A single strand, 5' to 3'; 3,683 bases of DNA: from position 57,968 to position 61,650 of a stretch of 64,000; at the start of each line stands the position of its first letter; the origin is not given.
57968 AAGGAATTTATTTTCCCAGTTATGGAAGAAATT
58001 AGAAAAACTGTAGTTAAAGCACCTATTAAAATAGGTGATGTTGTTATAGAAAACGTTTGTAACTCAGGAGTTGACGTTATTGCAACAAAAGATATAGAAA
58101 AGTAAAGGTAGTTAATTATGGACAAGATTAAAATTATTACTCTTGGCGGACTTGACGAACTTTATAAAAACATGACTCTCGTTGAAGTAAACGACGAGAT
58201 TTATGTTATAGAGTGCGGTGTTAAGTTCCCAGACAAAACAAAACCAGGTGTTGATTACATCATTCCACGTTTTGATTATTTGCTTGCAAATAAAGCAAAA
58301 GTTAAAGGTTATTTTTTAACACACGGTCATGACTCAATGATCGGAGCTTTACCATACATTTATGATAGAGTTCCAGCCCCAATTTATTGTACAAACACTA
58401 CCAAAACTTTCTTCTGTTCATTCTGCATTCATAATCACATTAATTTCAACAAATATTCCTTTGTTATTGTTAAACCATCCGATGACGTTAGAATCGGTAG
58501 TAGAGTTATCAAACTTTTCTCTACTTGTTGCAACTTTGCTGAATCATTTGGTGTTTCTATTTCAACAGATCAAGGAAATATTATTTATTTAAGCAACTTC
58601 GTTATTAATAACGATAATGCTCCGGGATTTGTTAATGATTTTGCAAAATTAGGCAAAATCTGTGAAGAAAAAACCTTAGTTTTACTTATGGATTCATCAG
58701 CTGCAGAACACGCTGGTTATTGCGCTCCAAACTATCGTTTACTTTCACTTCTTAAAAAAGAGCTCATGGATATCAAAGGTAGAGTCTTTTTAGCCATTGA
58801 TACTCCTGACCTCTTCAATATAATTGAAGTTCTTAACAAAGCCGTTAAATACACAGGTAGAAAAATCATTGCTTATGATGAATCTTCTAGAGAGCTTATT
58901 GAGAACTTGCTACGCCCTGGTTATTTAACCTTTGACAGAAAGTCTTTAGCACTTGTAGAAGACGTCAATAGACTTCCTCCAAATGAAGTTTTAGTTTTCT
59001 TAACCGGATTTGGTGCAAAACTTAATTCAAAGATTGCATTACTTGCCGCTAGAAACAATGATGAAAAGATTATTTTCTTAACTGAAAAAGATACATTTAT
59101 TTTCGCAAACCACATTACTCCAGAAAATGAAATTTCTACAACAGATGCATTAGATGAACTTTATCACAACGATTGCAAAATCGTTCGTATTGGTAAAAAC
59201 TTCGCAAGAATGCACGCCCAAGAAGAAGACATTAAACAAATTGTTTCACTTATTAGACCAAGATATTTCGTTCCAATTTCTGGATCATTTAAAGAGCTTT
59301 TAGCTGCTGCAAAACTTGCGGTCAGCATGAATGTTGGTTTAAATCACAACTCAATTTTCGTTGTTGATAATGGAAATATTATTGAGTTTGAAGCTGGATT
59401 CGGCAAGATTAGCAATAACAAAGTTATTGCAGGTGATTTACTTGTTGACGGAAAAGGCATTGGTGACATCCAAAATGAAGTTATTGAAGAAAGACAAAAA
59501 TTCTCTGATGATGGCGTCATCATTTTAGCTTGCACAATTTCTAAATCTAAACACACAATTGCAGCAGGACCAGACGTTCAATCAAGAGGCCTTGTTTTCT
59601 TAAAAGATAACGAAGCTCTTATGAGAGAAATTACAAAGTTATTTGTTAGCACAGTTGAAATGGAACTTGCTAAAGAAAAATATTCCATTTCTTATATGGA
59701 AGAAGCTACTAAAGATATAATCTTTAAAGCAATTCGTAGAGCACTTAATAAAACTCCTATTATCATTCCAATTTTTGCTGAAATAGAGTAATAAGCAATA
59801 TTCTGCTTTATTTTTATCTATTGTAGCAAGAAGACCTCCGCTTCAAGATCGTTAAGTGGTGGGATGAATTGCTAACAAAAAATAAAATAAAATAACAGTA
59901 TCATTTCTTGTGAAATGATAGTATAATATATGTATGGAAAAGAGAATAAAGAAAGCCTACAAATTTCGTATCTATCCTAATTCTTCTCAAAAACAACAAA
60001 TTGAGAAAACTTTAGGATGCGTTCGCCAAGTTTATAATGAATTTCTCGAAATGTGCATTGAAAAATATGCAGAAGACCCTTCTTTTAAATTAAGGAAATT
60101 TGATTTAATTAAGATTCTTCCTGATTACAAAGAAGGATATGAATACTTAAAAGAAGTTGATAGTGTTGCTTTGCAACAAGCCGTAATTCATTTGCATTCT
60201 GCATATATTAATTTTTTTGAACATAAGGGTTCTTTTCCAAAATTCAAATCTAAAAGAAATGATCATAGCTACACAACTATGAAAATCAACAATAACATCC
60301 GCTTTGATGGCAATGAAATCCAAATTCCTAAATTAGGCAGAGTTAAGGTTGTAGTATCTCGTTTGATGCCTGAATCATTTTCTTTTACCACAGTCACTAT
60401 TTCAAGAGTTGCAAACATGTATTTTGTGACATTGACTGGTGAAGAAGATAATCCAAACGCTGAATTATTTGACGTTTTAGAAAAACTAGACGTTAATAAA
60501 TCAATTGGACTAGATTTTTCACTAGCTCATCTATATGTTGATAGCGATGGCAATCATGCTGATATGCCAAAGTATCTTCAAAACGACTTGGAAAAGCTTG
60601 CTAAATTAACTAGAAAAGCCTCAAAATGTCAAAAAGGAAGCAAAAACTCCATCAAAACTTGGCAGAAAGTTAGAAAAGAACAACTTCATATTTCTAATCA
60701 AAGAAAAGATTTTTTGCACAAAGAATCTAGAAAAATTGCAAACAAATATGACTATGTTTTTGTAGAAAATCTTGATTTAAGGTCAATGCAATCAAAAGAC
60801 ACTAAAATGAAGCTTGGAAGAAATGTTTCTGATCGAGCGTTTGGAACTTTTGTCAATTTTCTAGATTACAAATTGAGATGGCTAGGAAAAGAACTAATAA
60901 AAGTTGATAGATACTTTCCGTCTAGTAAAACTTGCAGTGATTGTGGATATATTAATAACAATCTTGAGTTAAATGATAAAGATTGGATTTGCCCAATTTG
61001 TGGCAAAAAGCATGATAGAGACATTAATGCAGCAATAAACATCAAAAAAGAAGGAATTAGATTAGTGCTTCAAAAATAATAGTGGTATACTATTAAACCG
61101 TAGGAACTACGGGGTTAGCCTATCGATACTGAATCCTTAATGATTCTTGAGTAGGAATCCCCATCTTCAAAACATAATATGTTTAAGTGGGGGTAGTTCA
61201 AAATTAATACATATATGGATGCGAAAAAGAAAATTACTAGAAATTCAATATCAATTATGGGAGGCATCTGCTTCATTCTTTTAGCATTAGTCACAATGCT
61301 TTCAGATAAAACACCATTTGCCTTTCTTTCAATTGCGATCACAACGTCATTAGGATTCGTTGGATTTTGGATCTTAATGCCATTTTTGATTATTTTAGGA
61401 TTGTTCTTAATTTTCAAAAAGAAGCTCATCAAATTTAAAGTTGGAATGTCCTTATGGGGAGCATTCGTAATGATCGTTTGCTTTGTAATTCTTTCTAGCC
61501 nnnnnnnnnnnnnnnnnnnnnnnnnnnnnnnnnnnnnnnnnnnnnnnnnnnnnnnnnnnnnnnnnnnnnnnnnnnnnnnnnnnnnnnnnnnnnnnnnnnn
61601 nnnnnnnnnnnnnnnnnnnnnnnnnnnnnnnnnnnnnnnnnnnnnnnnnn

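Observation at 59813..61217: TnpB element with predictable ends, TAM and guide, inserted into the middle of the ftsK -10 box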

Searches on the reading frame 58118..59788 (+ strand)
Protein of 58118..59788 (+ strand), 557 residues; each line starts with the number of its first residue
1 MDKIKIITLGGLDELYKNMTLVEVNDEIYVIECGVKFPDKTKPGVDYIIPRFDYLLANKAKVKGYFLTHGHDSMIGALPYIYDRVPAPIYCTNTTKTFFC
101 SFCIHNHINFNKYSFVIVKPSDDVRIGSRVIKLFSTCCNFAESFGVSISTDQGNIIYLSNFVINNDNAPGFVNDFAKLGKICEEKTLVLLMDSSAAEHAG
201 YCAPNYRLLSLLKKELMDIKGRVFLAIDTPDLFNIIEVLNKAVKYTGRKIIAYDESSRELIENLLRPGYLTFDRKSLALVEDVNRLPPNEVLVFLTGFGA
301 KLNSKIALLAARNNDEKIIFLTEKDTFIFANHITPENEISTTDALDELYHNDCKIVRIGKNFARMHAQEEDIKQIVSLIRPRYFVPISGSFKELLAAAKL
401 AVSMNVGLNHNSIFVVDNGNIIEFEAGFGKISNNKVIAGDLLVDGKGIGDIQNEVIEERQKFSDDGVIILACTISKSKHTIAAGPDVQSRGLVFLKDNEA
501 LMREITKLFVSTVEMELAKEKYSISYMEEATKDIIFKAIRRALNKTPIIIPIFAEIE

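Call 3: search_protein_families(library=pfam, proteins=[window:58118-59788:+])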
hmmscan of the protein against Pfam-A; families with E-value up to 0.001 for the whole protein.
window:58118-59788:+ (557 aa): 3 families
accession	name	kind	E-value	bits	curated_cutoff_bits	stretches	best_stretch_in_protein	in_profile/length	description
PF17770.6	RNase_J_C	-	4.4e-18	66.6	23.8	1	455-556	1-102/102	Ribonuclease J C-terminal domain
PF22505.1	RNase_J_b_CASP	-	1.6e-11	44.6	27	1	220-348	1-126/126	Ribonuclease J, beta-CASP domain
PF07521.17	RMMBL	-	0.00015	22.1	21.6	1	366-401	17-52/63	Zn-dependent metallo-hydrolase RNA specificity domain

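Call 27: find_encoding_contigs(protein=window:58118-59788:+, flank=3000, max_places=10)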
Protein window:58118-59788:+ (557 aa): no gene with exactly this product is on record in the collection.

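Call 29: find_homologous_proteins(query=window:58118-59788:+, max_evalue=1e-100)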
Query window:58118-59788:+ (557 aa): 315 proteins with E <= 1e-100 among 8000 candidates; the best 120 are listed.
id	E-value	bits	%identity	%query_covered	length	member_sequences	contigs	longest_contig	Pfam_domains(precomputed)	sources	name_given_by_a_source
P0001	0.0e+0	1206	96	100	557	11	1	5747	PF17770.8,PF22505.2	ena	-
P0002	0.0e+0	1122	87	100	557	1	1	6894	PF17770.8,PF22505.2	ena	-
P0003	0.0e+0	1119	87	100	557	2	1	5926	PF17770.8,PF22505.2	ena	-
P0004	0.0e+0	1107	86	100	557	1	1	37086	PF17770.8,PF22505.2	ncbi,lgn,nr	ncbi:MAG: ribonuclease J [Firmicutes bacterium]|nr:ribonuclease J [Candidatus Fiminaster equi]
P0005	0.0e+0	1106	87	100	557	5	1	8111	PF17770.8,PF22505.2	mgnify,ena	mgnify:FL=1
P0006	0.0e+0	1090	85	100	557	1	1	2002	PF17770.8,PF22505.2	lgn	-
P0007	0.0e+0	1076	82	100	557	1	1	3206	PF17770.8,PF22505.2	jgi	-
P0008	0.0e+0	1072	83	100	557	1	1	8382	PF17770.8,PF22505.2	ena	-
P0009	0.0e+0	1033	80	100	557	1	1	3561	PF17770.8,PF22505.2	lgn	-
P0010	0.0e+0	1023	79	100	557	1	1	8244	PF17770.8,PF22505.2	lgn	-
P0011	2.4e-271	919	71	100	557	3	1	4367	PF17770.8,PF22505.2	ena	-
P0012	5.8e-260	882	68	100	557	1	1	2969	PF17770.8,PF22505.2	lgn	-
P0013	1.5e-257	874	87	81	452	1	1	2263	PF17770.8,PF22505.2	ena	-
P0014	1.2e-256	871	67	98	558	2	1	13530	PF17770.8,PF22505.2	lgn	-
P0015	4.0e-246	836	64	98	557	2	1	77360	PF17770.8,PF22505.2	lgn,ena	-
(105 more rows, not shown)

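Call 30: find_encoding_contigs(protein=P0001, flank=4000, max_places=10)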
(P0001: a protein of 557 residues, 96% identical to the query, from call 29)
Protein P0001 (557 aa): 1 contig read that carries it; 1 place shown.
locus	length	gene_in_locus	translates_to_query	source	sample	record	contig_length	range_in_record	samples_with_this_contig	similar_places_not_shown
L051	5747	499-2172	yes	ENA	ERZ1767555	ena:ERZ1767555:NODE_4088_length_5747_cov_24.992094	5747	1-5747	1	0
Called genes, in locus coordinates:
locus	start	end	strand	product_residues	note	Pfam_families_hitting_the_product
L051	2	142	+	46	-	?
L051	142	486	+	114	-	PF07892:DUF1667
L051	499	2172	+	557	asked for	PF22505:RNase_J_b_CASP, PF17770:RNase_J_C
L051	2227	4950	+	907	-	PF17854:FtsK_alpha, PF01580:FtsK_SpoIIIE, PF09397:FtsK_gamma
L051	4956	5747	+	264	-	?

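Call 31: list_cluster_members(proteins=[P0001])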
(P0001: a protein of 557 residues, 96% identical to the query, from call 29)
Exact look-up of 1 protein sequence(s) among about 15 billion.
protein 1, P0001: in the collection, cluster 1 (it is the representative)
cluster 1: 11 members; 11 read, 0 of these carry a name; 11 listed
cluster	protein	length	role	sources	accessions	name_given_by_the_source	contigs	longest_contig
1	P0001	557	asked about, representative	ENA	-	-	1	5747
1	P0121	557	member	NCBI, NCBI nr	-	-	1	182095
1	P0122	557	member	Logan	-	-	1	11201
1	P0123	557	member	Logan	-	-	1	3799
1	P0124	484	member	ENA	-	-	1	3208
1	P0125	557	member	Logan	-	-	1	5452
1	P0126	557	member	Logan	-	-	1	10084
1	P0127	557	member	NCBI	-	-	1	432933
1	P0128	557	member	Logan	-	-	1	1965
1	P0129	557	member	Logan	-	-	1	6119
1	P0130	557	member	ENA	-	-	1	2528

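Call 33: find_encoding_contigs(protein=P0121, flank=3000, max_places=4)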
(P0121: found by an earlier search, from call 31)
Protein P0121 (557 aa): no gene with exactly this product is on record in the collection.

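Call 34: find_encoding_contigs(protein=P0127, flank=3000, max_places=4)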
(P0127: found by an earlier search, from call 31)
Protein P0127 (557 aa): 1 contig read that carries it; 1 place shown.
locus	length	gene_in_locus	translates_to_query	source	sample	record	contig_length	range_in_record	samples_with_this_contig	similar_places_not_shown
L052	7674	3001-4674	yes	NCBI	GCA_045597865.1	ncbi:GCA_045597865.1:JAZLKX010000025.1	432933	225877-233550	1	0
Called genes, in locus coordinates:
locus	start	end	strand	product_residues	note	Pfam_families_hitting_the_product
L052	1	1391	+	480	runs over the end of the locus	PF01266:DAO, PF07992:Pyr_redox_2 (faint), PF13450:NAD_binding_8 (weak), PF04324:Fer2_BFD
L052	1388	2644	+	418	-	PF00070:Pyr_redox (faint), PF00890:FAD_binding_2 (faint), PF01266:DAO (faint), PF03486:HI0933_like (faint), PF07992:Pyr_redox_2, PF12831:FAD_oxidored, PF13738:Pyr_redox_3 (faint)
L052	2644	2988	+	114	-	PF07892:DUF1667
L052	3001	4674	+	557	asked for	PF22505:RNase_J_b_CASP, PF17770:RNase_J_C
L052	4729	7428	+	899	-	PF17854:FtsK_alpha, PF01580:FtsK_SpoIIIE, PF09397:FtsK_gamma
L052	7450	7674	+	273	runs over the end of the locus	PF01553:Acyltransferase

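Call 35: find_encoding_contigs(protein=P0122, flank=3000, max_places=4)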
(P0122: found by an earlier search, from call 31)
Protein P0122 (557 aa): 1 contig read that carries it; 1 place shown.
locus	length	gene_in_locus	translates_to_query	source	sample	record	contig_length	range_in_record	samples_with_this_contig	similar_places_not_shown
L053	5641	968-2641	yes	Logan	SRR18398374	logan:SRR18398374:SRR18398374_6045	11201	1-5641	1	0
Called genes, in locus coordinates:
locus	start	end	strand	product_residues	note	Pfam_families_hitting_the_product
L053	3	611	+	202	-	?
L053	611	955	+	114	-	PF07892:DUF1667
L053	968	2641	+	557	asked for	PF22505:RNase_J_b_CASP, PF17770:RNase_J_C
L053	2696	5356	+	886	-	PF17854:FtsK_alpha, PF01580:FtsK_SpoIIIE, PF09397:FtsK_gamma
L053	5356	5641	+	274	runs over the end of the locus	PF01553:Acyltransferase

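Call 36: find_encoding_contigs(protein=P0126, flank=3000, max_places=4)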
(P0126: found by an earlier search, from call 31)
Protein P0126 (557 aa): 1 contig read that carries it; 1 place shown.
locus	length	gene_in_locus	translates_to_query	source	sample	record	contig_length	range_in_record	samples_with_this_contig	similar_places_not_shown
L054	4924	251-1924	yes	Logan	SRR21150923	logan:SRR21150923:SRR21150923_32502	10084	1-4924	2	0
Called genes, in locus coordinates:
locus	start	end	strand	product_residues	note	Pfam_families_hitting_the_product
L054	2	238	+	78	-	?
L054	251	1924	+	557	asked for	PF22505:RNase_J_b_CASP, PF17770:RNase_J_C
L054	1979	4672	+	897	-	PF17854:FtsK_alpha, PF01580:FtsK_SpoIIIE, PF09397:FtsK_gamma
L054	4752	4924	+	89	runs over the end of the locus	-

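Call 56: find_encoding_contigs(protein=P0125, flank=2500, max_places=4)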
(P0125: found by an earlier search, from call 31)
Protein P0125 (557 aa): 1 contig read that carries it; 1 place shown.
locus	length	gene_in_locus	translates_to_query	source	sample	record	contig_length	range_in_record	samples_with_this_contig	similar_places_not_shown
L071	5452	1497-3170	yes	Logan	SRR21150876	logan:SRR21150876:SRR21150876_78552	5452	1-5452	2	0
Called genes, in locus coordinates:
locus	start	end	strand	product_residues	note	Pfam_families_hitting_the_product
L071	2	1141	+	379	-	?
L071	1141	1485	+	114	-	PF07892:DUF1667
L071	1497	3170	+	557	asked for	PF22505:RNase_J_b_CASP, PF17770:RNase_J_C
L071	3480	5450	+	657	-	?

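Call 57: find_encoding_contigs(protein=P0129, flank=2500, max_places=4)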
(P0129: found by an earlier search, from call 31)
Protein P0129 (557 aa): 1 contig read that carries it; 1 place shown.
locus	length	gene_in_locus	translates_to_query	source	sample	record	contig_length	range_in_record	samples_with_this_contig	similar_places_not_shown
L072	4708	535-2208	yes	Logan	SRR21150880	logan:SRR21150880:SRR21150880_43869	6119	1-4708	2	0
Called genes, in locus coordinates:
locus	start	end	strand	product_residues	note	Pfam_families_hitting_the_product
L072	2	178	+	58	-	?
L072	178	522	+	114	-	PF07892:DUF1667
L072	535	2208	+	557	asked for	PF22505:RNase_J_b_CASP, PF17770:RNase_J_C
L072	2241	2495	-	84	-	-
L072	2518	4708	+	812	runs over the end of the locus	PF17854:FtsK_alpha, PF01580:FtsK_SpoIIIE, PF09397:FtsK_gamma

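Call 58: find_encoding_contigs(protein=P0123, flank=2500, max_places=4)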
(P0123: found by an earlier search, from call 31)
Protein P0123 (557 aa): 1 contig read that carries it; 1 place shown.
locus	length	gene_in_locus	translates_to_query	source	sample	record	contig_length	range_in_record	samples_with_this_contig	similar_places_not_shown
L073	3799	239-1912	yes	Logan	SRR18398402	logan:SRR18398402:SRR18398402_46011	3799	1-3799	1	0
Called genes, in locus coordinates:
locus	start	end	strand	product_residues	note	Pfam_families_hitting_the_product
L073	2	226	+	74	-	?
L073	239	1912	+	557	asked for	PF22505:RNase_J_b_CASP, PF17770:RNase_J_C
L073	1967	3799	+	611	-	?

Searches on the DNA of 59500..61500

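Call 5: search_rna_families(source=window, start=59500, end=61500, threshold=evalue, max_evalue=1)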
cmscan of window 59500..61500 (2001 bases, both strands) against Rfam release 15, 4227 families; matches with E-value up to 1: 1.
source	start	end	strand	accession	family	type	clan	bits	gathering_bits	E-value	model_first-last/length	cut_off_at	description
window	61092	61212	+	RF02841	Ref70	Gene; sRNA;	-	22.2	115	0.68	1-122/122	no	Enterococcus sRNA 70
